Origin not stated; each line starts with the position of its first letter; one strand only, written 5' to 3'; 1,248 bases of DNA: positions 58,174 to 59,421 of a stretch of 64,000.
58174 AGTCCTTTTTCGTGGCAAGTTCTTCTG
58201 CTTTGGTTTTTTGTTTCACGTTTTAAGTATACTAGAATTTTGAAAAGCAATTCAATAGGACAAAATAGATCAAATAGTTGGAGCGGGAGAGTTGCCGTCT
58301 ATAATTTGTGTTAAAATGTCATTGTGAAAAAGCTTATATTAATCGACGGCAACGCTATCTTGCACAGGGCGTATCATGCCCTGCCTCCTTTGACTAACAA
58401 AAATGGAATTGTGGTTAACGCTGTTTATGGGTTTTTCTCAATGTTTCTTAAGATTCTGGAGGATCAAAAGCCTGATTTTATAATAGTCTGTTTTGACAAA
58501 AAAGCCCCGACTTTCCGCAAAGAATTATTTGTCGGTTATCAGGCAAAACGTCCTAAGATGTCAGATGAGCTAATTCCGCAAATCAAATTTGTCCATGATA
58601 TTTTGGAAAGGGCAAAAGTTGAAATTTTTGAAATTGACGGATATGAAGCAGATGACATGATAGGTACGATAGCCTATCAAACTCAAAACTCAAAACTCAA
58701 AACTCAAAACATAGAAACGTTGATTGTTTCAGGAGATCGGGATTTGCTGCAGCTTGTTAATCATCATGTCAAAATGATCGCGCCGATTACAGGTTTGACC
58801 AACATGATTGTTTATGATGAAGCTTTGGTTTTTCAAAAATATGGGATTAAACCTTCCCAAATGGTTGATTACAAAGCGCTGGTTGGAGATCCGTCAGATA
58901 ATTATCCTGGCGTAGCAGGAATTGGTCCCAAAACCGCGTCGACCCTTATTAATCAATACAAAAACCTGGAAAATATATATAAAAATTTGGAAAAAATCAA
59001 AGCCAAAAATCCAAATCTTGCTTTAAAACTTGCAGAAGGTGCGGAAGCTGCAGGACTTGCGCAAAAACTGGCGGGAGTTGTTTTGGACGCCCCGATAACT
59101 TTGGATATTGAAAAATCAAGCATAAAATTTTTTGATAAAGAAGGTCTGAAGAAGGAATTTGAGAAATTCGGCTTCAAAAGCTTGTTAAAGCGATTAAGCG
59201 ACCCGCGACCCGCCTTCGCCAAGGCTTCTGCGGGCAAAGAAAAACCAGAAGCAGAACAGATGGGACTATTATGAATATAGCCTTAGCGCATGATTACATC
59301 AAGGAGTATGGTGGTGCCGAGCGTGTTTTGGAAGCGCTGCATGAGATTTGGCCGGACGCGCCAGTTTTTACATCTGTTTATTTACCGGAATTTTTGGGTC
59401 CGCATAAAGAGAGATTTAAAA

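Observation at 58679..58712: Heptanucleotide tandem repeat inside the Pol I 5'-exonuclease CDS (potential slipped-strand phase variation), with related repeats in the recF upstream region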

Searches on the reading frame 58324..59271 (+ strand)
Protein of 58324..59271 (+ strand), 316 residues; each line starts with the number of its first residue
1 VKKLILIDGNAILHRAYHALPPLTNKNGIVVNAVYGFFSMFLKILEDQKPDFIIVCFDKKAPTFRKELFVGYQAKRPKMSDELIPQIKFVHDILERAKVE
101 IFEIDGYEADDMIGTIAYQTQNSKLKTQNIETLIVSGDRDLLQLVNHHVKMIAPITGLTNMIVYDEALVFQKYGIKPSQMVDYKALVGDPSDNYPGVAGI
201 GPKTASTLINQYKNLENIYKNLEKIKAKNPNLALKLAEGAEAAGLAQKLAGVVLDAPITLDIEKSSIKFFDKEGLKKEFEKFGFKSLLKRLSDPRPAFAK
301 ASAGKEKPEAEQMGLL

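Call 8: find_related_loci(query=window:58324-59271:+, collection=genome_contigs, flank=6000)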
Query window:58324-59271:+ (316 aa) in genome_contigs; peptide patterns used: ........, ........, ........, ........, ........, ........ (x = any residue, [..] = any of these).
246 stretches matched a pattern; 67 encode a relative of the query (tblastn E <= 1e-3); 67 distinct loci.
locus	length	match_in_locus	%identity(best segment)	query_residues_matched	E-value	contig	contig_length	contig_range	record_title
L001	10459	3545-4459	80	1-292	2e-162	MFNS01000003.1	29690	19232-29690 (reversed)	MAG: Candidatus Levybacteria bacterium RIFCSPHIGHO2_01_FULL_40_16 rifcsphigho2_01_scaffold_2667, whole genome shotgun se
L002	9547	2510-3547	72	1-316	1e-161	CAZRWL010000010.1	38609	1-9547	MAG TPA_asm: uncultured Gammaproteobacteria bacterium isolate SRP269290_co1_1073 genome assembly, contig: NODE_1087_leng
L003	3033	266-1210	77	1-316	5e-169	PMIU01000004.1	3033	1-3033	MAG: Candidatus Nomurabacteria bacterium isolate fen_1327 73.20120600_E3D.179_contig_60126, whole genome shotgun sequenc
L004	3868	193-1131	79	1-316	8e-160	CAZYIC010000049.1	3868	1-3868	MAG TPA_asm: uncultured Gammaproteobacteria bacterium isolate binchicken_co38_456 genome assembly, contig: NODE_49010_le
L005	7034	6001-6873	72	1-291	2e-142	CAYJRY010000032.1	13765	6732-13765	MAG TPA_asm: uncultured Gammaproteobacteria bacterium isolate ERP125453_co1_466 genome assembly, contig: NODE_4781_lengt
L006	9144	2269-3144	69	1-293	2e-139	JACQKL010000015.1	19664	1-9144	MAG: Candidatus Levyibacteriota bacterium isolate NC_groundwater_1176_Ag_S-0.1um_36_263 S_p1_S3_coassembly_k141_616961,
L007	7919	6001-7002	61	1-316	2e-137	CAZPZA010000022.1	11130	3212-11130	MAG TPA_asm: uncultured Gammaproteobacteria bacterium isolate binchicken_co21_463 genome assembly, contig: NODE_4652_len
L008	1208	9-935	64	1-316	1e-146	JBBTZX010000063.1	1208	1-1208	MAG: Patescibacteria group bacterium isolate H14-bin027_1 H14_bin027_1_000000000063, whole genome shotgun sequence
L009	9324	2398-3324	63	1-315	1e-133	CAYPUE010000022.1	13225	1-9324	MAG TPA_asm: uncultured Gammaproteobacteria bacterium isolate SRP269290_co2_354 genome assembly, contig: NODE_5545_lengt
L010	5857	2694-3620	66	1-316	5e-132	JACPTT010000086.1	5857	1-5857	MAG: Candidatus Levyibacteriota bacterium isolate NC_groundwater_739_Ag_S-0.65um_41_9 S37_SO-6_scaffold_858987, whole ge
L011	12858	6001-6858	69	1-291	1e-129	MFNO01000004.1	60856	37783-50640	MAG: Candidatus Levybacteria bacterium RIFCSPHIGHO2_01_FULL_38_26 rifcsphigho2_01_scaffold_1058, whole genome shotgun se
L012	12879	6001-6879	65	1-303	2e-127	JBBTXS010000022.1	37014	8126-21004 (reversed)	MAG: Patescibacteria group bacterium isolate H51-bin091_1 H51_bin091_1_000000000022, whole genome shotgun sequence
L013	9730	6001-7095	54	1-316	6e-127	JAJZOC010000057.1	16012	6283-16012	MAG: bacterium isolate MAS4.bin4 NODE_4133_length_16012_cov_3.394334, whole genome shotgun sequence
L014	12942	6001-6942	60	1-316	6e-126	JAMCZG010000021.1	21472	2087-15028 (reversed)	MAG: Patescibacteria group bacterium isolate FK_Sedi_B_Bin.314 NODE_8341_length_21472_cov_3.6401, whole genome shotgun s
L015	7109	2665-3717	55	1-316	3e-124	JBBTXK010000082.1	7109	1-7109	MAG: Patescibacteria group bacterium isolate H51-bin196_1 H51_bin196_1_000000000082, whole genome shotgun sequence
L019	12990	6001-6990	56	1-316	1e-118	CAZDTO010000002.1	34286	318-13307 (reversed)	MAG TPA_asm: uncultured Gammaproteobacteria bacterium isolate binchicken_co38_474 genome assembly, contig: NODE_2633_len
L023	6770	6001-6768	67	2-261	1e-115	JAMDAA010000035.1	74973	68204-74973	MAG: Patescibacteria group bacterium isolate FK_Sedi_B_Bin.274 NODE_731_length_74973_cov_23.3222, whole genome shotgun s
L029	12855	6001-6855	55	1-291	1e-102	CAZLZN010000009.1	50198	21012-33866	MAG TPA_asm: uncultured Gammaproteobacteria bacterium isolate SRP278252_co2_871 genome assembly, contig: NODE_1132_lengt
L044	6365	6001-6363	83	1-121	2e-66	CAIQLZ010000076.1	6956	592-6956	MAG: Candidatus Levybacteria bacterium isolate AM-lipid-01-D9_bin-0046 genome assembly, contig: bin-0046:076/107, whole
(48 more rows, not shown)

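Call 9: search_protein_families(library=pfam, proteins=[window:58324-59271:+])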
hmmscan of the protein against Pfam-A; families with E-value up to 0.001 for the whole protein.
window:58324-59271:+ (316 aa): 2 families
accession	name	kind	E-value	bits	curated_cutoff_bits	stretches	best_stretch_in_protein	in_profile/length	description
PF02739.22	5_3_exonuc_N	-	9.7e-55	185.2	34.3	1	3-174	1-164/164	5'-3' exonuclease, N-terminal resolvase-like domain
PF01367.25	5_3_exonuc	-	2.5e-29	102.1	40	1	175-272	1-96/97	5'-3' exonuclease, C-terminal SAM fold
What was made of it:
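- Checked: Gene: the array lies in ORF 58324..59274 (+), 316 aa, with PF02739 and PF01367 (call 9).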

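Call 14: find_homologous_proteins(query=window:58324-59271:+, max_evalue=1e-60)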
Query window:58324-59271:+ (316 aa): 5853 proteins with E <= 1e-60 among 8000 candidates; the best 120 are listed.
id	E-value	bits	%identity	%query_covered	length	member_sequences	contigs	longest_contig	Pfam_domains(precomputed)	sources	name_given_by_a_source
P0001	1.7e-203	692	100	100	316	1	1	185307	PF01367.26,PF02739.23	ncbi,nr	ncbi:MAG: hypothetical protein HYW62_01475 [Candidatus Levybacteria bacterium]|nr:hypothetical prote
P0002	1.1e-169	581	88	92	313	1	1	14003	PF01367.26,PF02739.23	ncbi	-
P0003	2.5e-167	573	85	94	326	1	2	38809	PF01367.26,PF02739.23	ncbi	-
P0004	5.5e-167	572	82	100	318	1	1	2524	PF01367.26,PF02739.23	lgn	-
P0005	6.2e-166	569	84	96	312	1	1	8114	PF01367.26,PF02739.23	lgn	-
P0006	6.7e-166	569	81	100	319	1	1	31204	PF01367.26,PF02739.23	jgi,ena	-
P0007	7.8e-166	569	81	100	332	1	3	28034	PF01367.26,PF02739.23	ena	-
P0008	7.8e-166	569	81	100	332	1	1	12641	PF01367.26,PF02739.23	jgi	-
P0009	2.6e-165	567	81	100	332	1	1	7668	PF01367.26,PF02739.23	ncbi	-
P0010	2.8e-163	560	81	100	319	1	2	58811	PF01367.26,PF02739.23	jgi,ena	-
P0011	1.6e-162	558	85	92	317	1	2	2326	PF01367.26,PF02739.23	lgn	-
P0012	2.1e-162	557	83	99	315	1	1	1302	PF01367.26,PF02739.23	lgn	-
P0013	3.6e-162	557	80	100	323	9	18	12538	PF01367.26,PF02739.23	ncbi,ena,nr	ncbi:MAG: polymerase protein [Candidatus Levybacteria bacterium GW2011_GWC2_37_7]|nr:MAG: polymerase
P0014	5.7e-162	556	82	100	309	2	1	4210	PF01367.26,PF02739.23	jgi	-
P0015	8.0e-162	555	80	100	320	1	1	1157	PF01367.26,PF02739.23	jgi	jgi:DNA polymerase-1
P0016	2.3e-161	554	80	100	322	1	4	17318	PF01367.26,PF02739.23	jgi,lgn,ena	-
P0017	2.4e-161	554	78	100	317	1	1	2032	PF01367.26,PF02739.23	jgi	jgi:DNA polymerase-1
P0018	6.9e-161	552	80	100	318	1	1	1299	PF01367.26,PF02739.23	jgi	jgi:DNA polymerase I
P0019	8.6e-161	552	79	100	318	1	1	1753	PF01367.26,PF02739.23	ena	-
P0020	9.1e-161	552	77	96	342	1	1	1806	PF01367.26,PF02739.23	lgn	-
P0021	9.6e-161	552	79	100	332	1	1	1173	PF01367.26,PF02739.23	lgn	-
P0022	2.1e-160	551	82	92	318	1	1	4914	PF01367.26,PF02739.23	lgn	-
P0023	2.5e-160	551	79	100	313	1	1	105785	PF01367.26,PF02739.23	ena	-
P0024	2.5e-160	550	80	100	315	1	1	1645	PF01367.26,PF02739.23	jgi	jgi:DNA polymerase I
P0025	2.6e-160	550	81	100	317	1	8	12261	PF01367.26,PF02739.23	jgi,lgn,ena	-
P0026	5.4e-160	549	76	100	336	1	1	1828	PF01367.26,PF02739.23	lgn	-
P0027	7.6e-160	549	80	100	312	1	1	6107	PF01367.26,PF02739.23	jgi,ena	-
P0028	1.1e-159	548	80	100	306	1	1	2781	PF01367.26,PF02739.23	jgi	-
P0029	1.2e-159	548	79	100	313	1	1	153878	PF01367.26,PF02739.23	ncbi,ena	-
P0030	1.5e-159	548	81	96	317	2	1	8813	PF01367.26,PF02739.23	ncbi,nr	ncbi:MAG: 5'-3' exonuclease H3TH domain-containing protein, partial [Candidatus Levybacteria bacteri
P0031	2.6e-159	547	80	100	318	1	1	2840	PF01367.26,PF02739.23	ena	-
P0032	2.6e-159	547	80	100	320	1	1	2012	PF01367.26,PF02739.23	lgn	-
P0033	2.8e-159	547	79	100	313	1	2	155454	PF01367.26,PF02739.23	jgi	-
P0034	6.0e-159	546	83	94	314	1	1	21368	PF01367.26,PF02739.23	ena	-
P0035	6.2e-159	546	79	100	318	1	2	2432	PF01367.26,PF02739.23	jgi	-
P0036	6.5e-159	546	83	94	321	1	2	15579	PF01367.26,PF02739.23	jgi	jgi:DNA polymerase-1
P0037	8.1e-159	546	77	100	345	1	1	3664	PF01367.26,PF02739.23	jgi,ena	-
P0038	8.3e-159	546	80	100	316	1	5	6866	PF01367.26,PF02739.23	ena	-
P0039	1.1e-158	545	78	100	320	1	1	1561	PF01367.26,PF02739.23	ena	-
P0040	1.9e-158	544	80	100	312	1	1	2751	PF01367.26,PF02739.23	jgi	jgi:DNA polymerase I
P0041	2.6e-158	544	80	100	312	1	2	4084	PF01367.26,PF02739.23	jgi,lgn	jgi:DNA polymerase-1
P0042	2.6e-158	544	80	100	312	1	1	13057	PF01367.26,PF02739.23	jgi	jgi:DNA polymerase I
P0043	4.6e-158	543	79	100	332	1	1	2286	PF01367.26,PF02739.23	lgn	-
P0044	4.8e-158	543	78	92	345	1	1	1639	PF01367.26,PF02739.23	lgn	-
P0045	1.1e-157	542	79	100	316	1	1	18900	PF01367.26,PF02739.23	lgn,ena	-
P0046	1.4e-157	541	83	92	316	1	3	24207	PF01367.26,PF02739.23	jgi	jgi:DNA polymerase-1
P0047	1.5e-157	541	79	100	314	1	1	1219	PF01367.26,PF02739.23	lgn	-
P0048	2.2e-157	541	79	100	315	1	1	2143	PF01367.26,PF02739.23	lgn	-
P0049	2.7e-157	541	78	100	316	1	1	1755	PF01367.26,PF02739.23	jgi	-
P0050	9.1e-157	539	75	100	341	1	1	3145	PF01367.26,PF02739.23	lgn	-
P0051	9.8e-157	539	82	94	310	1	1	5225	PF01367.26,PF02739.23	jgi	jgi:DNA polymerase I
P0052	1.1e-156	539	79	100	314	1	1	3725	PF01367.26,PF02739.23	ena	-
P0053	1.3e-156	538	73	100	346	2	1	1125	PF01367.26,PF02739.23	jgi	-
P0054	1.9e-156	538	79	100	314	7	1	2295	PF01367.26,PF02739.23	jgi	jgi:DNA polymerase-1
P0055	5.7e-156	536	79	100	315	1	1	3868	PF01367.26,PF02739.23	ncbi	-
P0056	7.0e-156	536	77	92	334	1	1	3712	PF01367.26,PF02739.23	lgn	-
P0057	8.2e-156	536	78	100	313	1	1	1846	PF01367.26,PF02739.23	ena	-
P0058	1.0e-155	535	82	91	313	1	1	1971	PF01367.26,PF02739.23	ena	-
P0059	1.0e-155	535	82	93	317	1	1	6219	PF01367.26,PF02739.23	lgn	-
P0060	1.1e-155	535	77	100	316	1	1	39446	PF01367.26,PF02739.23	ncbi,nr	ncbi:MAG: 5'-3' exonuclease H3TH domain-containing protein [bacterium]|nr:5'-3' exonuclease H3TH dom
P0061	1.5e-155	535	80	98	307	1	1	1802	PF01367.26,PF02739.23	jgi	jgi:DNA polymerase-1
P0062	1.8e-155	535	72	100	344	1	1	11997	PF01367.26,PF02739.23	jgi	-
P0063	1.9e-155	534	72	100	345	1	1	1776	PF01367.26,PF02739.23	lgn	-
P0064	2.2e-155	534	79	100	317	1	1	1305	PF01367.26,PF02739.23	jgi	-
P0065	2.5e-155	534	79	100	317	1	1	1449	PF01367.26,PF02739.23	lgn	-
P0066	3.1e-155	534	77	100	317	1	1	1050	PF01367.26,PF02739.23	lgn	-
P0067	3.4e-155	534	78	100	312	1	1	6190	PF01367.26,PF02739.23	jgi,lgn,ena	-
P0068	4.6e-155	533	78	100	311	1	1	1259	PF01367.26,PF02739.23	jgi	jgi:DNA polymerase I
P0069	9.7e-155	532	81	92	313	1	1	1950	PF01367.26,PF02739.23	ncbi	-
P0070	9.9e-155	532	78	100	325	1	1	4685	PF01367.26,PF02739.23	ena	-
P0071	1.5e-154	532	78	100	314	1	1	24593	PF01367.26,PF02739.23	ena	-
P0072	1.7e-154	531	78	100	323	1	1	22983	PF01367.26,PF02739.23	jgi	-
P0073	2.4e-154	531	75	96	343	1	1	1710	PF01367.26,PF02739.23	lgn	-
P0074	2.7e-154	531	79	100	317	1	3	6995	PF01367.26,PF02739.23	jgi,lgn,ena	jgi:DNA polymerase-1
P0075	2.8e-154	531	78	100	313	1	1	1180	PF01367.26,PF02739.23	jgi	jgi:DNA polymerase-1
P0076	3.2e-154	530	77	100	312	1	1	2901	PF01367.26,PF02739.23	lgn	-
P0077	3.3e-154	530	78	100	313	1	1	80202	PF01367.26,PF02739.23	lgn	-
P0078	3.6e-154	530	75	100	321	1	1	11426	PF01367.26,PF02739.23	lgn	-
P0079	5.8e-154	530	80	93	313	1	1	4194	PF01367.26,PF02739.23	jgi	jgi:DNA polymerase I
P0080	9.5e-154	529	75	100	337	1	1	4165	PF01367.26,PF02739.23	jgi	-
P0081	1.3e-153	528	81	95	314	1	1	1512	PF01367.26,PF02739.23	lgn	-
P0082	1.6e-153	528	76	100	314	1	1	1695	PF01367.26,PF02739.23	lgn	-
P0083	2.4e-153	528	77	100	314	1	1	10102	PF01367.26,PF02739.23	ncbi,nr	ncbi:MAG: 5'-3' exonuclease H3TH domain-containing protein [Candidatus Levybacteria bacterium]|nr:5'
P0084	4.6e-153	527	82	92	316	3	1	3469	PF01367.26,PF02739.23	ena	-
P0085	6.1e-153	526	71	100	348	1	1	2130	PF01367.26,PF02739.23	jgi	jgi:DNA polymerase I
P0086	6.9e-153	526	81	92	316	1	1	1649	PF01367.26,PF02739.23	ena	-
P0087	7.8e-153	526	80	92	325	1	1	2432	PF01367.26,PF02739.23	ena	-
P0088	1.1e-152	525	78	99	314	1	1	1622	PF01367.26,PF02739.23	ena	-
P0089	1.3e-152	525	73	100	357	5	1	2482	PF01367.26,PF02739.23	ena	-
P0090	1.3e-152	525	78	100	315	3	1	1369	PF01367.26,PF02739.23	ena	-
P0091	1.5e-152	525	77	100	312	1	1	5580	PF01367.26,PF02739.23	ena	-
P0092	2.0e-152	525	71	100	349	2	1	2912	PF01367.26,PF02739.23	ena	-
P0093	2.6e-152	524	77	100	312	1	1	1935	PF01367.26,PF02739.23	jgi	-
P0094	3.1e-152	524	78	99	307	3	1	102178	PF01367.26,PF02739.23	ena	-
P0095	4.1e-152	524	73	100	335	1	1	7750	PF01367.26,PF02739.23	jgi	jgi:DNA polymerase I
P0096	5.7e-152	523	76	92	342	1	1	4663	PF01367.26,PF02739.23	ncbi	-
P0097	2.1e-151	521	71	100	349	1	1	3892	PF01367.26,PF02739.23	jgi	-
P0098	2.3e-151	521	73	100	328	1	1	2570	PF01367.26,PF02739.23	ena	-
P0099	3.5e-151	520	71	98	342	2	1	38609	PF01367.26,PF02739.23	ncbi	-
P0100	1.4e-150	519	71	93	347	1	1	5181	PF01367.26,PF02739.23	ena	-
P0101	1.5e-150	518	77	100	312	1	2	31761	PF01367.26,PF02739.23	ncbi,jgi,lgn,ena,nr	ncbi:MAG: 53EXOc protein [Candidatus Levybacteria bacterium]|nr:53EXOc protein [Candidatus Levybacte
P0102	3.2e-150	517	80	93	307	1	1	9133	PF01367.26,PF02739.23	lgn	-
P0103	5.3e-150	517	73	100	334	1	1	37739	PF01367.26,PF02739.23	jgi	jgi:DNA polymerase I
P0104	6.9e-150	516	72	92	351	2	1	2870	PF01367.26,PF02739.23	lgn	-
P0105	1.1e-149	516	76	100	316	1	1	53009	PF01367.26,PF02739.23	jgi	jgi:DNA polymerase I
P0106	1.4e-149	515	73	95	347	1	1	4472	PF01367.26,PF02739.23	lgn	-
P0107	1.6e-149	515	72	93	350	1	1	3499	PF01367.26,PF02739.23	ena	-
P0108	3.2e-149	514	78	92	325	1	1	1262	PF14520.13,PF01367.26,PF02739.23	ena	-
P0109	3.7e-149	514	76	100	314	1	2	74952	PF01367.26,PF02739.23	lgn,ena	-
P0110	6.6e-149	513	67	100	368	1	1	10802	PF01367.26,PF02739.23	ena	-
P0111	8.8e-149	513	75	100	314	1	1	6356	PF01367.26,PF02739.23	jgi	-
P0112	1.3e-148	512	77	91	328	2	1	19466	PF01367.26,PF02739.23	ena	-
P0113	2.1e-148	511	75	100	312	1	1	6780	PF01367.26,PF02739.23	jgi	jgi:DNA polymerase I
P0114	3.6e-148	511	72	94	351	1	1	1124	PF01367.26,PF02739.23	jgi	jgi:DNA polymerase-1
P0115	4.1e-148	510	78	92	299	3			PF01367.26,PF02739.23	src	-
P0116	7.9e-148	509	72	100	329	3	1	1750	PF01367.26,PF02739.23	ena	-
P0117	9.2e-148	509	78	95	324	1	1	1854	PF01367.26,PF02739.23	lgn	-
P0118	1.1e-147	509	77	92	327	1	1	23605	PF01367.26,PF02739.23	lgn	-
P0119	3.5e-147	507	69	100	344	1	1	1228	PF01367.26,PF02739.23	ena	-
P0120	1.4e-146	505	73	100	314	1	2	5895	PF01367.26,PF02739.23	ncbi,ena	-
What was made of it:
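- On DNA polymerase I (full-length PolA): Orthologs are 299-368 aa long (call 14).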

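Call 15: list_cluster_members(proteins=[window:58324-59271:+, window:59271-60395:+, window:62595-63422:+])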
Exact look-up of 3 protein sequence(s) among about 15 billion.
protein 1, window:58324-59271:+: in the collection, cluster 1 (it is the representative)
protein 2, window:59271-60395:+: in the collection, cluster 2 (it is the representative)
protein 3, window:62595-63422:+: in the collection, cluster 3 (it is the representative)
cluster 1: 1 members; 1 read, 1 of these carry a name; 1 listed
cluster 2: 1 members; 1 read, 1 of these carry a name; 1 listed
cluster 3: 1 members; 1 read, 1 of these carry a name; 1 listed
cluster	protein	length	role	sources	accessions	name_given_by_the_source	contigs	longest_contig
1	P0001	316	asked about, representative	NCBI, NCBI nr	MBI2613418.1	MAG: hypothetical protein HYW62_01475 [Candidatus Levybacteria bacterium] | hypothetical protein [Candidatus Levybacteria bacterium]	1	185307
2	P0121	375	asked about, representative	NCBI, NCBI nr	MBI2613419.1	MAG: glycosyltransferase [Candidatus Levybacteria bacterium] | glycosyltransferase [Candidatus Levybacteria bacterium]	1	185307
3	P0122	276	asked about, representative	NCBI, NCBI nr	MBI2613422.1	MAG: NAD(P)H-hydrate dehydratase [Candidatus Levybacteria bacterium] | NAD(P)H-hydrate dehydratase [Candidatus Levybacteria bacterium]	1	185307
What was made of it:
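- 58324..59274 (+): Stand-alone 5'-3' exonuclease / flap endonuclease gene (316 aa; MBI2613418.1). Levybacteria (call 15)
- On SSR phase-variable contingency locus: No reads are available, and the exact protein is a singleton in the collection (call 15).
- Tried and rejected: Strain-level copy-number variation: the window's exonuclease, glycosyltransferase and NnrD proteins are all singletons in the 15-billion-protein collection (call 15), so there were no same-species alleles to compare.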

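Call 22: find_encoding_contigs(protein=P0002, flank=6000, max_places=3)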
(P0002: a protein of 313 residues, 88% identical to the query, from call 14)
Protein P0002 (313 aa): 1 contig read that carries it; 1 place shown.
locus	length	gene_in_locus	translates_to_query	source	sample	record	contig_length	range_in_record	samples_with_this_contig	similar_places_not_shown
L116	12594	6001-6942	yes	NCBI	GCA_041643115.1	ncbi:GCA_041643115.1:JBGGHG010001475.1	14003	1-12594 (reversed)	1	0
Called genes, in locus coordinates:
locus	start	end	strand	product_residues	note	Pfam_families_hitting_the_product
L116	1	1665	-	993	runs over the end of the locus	PF17210:SdrD_B (faint)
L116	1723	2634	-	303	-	-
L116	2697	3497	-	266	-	-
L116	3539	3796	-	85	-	-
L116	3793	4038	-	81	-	-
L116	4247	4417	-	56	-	PF07927:HicA_toxin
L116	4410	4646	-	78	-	PF15919:HicB_lk_antitox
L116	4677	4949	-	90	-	-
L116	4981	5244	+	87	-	PF01402:RHH_1 (faint)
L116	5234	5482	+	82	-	-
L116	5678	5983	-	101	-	-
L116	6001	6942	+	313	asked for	PF02739:5_3_exonuc_N, PF01367:5_3_exonuc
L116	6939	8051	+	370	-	PF13439:Glyco_transf_4 (weak), PF00534:Glycos_transf_1, PF13692:Glyco_trans_1_4, PF20706:GT4-conflict (faint), PF13524:Glyco_trans_1_2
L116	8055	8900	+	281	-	PF01149:Fapy_DNA_glyco, PF05833:NFACT_N (weak), PF06831:H2TH, PF06827:zf-FPG_IleRS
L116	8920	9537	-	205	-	-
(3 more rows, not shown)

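Call 23: find_encoding_contigs(protein=P0003, flank=6000, max_places=3)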
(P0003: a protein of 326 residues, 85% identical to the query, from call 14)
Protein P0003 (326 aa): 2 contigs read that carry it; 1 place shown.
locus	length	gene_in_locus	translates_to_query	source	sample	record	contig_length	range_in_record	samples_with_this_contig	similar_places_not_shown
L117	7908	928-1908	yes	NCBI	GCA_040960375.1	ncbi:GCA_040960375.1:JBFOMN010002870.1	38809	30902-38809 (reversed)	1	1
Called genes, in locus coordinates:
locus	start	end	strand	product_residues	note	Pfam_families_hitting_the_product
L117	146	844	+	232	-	-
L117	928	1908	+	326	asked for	PF02739:5_3_exonuc_N, PF01367:5_3_exonuc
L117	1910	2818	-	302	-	-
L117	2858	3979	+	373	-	PF13439:Glyco_transf_4, PF00534:Glycos_transf_1, PF13692:Glyco_trans_1_4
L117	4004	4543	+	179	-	-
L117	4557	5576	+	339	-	PF12697:Abhydrolase_6 (faint), PF00561:Abhydrolase_1, PF12146:Hydrolase_4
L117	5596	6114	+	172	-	-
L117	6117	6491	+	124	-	-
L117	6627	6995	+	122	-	PF13366:PDDEXK_3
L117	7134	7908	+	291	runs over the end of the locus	PF01149:Fapy_DNA_glyco, PF06831:H2TH, PF06827:zf-FPG_IleRS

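Call 24: find_encoding_contigs(protein=P0012, flank=3000, max_places=2)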
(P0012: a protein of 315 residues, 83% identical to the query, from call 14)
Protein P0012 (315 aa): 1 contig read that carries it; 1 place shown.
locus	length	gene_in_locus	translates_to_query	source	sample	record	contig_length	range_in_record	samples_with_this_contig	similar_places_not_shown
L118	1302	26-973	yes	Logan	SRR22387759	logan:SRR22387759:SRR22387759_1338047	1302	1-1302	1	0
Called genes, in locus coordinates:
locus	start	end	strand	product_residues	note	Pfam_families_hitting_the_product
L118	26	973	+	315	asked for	PF02739:5_3_exonuc_N, PF01367:5_3_exonuc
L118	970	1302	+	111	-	?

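Call 25: find_encoding_contigs(protein=P0009, flank=3000, max_places=2)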
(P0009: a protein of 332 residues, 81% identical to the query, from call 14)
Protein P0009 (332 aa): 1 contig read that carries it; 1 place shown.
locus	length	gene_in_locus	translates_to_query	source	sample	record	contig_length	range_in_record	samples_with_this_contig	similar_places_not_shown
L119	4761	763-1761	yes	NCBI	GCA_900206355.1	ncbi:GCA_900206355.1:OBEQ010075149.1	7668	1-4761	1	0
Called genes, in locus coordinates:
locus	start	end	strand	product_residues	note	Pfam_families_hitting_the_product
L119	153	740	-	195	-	-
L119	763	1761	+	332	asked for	PF02739:5_3_exonuc_N, PF01367:5_3_exonuc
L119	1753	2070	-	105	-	-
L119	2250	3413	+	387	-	PF13439:Glyco_transf_4 (weak), PF00534:Glycos_transf_1, PF13692:Glyco_trans_1_4, PF13524:Glyco_trans_1_2 (faint)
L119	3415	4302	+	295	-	PF01149:Fapy_DNA_glyco, PF06831:H2TH, PF06827:zf-FPG_IleRS (weak)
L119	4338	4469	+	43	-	-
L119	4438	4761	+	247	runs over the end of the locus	-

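Call 26: find_encoding_contigs(protein=P0057, flank=3000, max_places=2)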
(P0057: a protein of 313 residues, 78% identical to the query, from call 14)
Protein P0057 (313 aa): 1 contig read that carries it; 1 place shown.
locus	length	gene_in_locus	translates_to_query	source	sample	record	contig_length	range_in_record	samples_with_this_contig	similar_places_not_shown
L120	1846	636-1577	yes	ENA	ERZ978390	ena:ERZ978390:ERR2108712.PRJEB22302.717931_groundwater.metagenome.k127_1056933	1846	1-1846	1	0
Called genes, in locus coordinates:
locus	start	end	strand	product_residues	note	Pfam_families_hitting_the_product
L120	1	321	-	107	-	?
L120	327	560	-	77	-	-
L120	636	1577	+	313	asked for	PF02739:5_3_exonuc_N, PF01367:5_3_exonuc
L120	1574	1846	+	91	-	?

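Call 27: find_encoding_contigs(protein=P0032, flank=3000, max_places=2)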
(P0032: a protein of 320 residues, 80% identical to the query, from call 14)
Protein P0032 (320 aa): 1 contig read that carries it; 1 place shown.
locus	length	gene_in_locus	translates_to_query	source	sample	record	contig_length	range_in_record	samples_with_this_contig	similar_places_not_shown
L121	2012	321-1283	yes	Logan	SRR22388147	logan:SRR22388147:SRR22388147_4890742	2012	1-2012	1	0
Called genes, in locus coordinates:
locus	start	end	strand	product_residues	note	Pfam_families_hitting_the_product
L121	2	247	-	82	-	?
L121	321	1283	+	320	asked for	PF02739:5_3_exonuc_N, PF01367:5_3_exonuc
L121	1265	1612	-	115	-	-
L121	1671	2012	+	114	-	?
